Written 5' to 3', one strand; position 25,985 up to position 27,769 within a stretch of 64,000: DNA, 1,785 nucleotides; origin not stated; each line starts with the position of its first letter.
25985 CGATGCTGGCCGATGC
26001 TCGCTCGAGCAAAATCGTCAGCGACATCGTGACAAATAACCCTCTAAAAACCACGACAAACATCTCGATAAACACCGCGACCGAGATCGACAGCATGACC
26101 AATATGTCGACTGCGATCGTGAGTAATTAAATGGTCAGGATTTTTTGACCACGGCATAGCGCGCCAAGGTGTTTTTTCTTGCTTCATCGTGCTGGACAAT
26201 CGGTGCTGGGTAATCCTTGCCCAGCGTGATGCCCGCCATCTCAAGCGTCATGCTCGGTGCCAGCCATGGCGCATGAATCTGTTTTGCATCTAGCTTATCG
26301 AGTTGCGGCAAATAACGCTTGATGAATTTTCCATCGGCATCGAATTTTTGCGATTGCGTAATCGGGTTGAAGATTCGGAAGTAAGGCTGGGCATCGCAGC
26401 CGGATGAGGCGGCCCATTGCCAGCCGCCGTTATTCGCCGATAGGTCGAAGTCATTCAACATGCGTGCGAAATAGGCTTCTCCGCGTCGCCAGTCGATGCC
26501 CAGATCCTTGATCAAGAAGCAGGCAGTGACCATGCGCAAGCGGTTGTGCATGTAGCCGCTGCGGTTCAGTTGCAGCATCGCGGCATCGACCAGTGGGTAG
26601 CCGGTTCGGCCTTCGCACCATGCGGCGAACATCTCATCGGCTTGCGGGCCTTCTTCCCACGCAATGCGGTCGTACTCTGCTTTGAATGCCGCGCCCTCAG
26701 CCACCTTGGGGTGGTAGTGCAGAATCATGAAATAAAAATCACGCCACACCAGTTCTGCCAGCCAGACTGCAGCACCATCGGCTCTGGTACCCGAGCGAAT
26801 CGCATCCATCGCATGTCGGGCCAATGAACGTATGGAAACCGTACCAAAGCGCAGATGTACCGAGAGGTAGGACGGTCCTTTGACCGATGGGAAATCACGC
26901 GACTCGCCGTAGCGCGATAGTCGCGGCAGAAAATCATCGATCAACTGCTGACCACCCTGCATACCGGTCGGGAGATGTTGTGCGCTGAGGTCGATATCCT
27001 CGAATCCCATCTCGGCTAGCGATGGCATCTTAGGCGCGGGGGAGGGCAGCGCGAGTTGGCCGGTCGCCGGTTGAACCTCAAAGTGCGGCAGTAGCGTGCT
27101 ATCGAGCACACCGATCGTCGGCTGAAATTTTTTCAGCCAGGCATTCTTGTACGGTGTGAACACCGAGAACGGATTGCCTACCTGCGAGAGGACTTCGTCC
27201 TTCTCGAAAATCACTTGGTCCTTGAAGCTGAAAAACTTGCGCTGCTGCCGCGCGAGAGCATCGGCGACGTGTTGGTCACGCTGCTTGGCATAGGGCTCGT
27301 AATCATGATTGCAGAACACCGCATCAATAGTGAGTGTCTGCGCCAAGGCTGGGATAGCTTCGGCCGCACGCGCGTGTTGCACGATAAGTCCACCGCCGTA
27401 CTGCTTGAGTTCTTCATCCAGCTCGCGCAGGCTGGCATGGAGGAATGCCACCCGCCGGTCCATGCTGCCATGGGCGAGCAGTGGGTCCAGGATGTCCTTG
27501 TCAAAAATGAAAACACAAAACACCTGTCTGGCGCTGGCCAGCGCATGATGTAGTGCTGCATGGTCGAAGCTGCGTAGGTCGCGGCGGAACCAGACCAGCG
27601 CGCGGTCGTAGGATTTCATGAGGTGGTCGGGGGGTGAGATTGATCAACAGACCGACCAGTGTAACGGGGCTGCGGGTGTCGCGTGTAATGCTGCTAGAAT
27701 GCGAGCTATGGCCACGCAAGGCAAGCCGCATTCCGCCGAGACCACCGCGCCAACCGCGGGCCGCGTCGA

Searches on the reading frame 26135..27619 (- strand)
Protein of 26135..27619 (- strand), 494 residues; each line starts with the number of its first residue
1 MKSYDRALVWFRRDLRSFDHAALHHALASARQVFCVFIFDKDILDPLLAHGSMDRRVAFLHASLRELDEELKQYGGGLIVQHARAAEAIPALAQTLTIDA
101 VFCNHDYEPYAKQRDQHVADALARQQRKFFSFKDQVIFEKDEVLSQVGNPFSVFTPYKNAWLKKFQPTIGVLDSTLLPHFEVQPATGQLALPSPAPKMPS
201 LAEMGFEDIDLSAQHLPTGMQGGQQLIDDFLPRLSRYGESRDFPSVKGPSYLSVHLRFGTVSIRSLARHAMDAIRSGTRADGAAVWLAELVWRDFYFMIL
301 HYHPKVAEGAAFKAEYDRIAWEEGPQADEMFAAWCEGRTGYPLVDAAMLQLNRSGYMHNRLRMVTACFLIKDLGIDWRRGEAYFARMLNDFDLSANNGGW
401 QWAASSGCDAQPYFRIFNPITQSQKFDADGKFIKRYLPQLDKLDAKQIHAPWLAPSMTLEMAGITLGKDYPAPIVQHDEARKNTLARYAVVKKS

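Call 60: search_protein_families(library=pfam, proteins=[window:26135-27619:-], max_evalue=0.00001)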
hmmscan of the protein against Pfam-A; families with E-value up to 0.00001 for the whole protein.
window:26135-27619:- (494 aa): 2 families
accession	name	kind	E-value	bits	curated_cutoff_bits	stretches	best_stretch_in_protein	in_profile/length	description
PF03441.19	FAD_binding_7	-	4.7e-86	287.8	27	1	286-489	1-202/203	FAD binding domain of DNA photolyase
PF00875.24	DNA_photolyase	-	2e-47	161.6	26.6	1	7-167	1-158/164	DNA photolyase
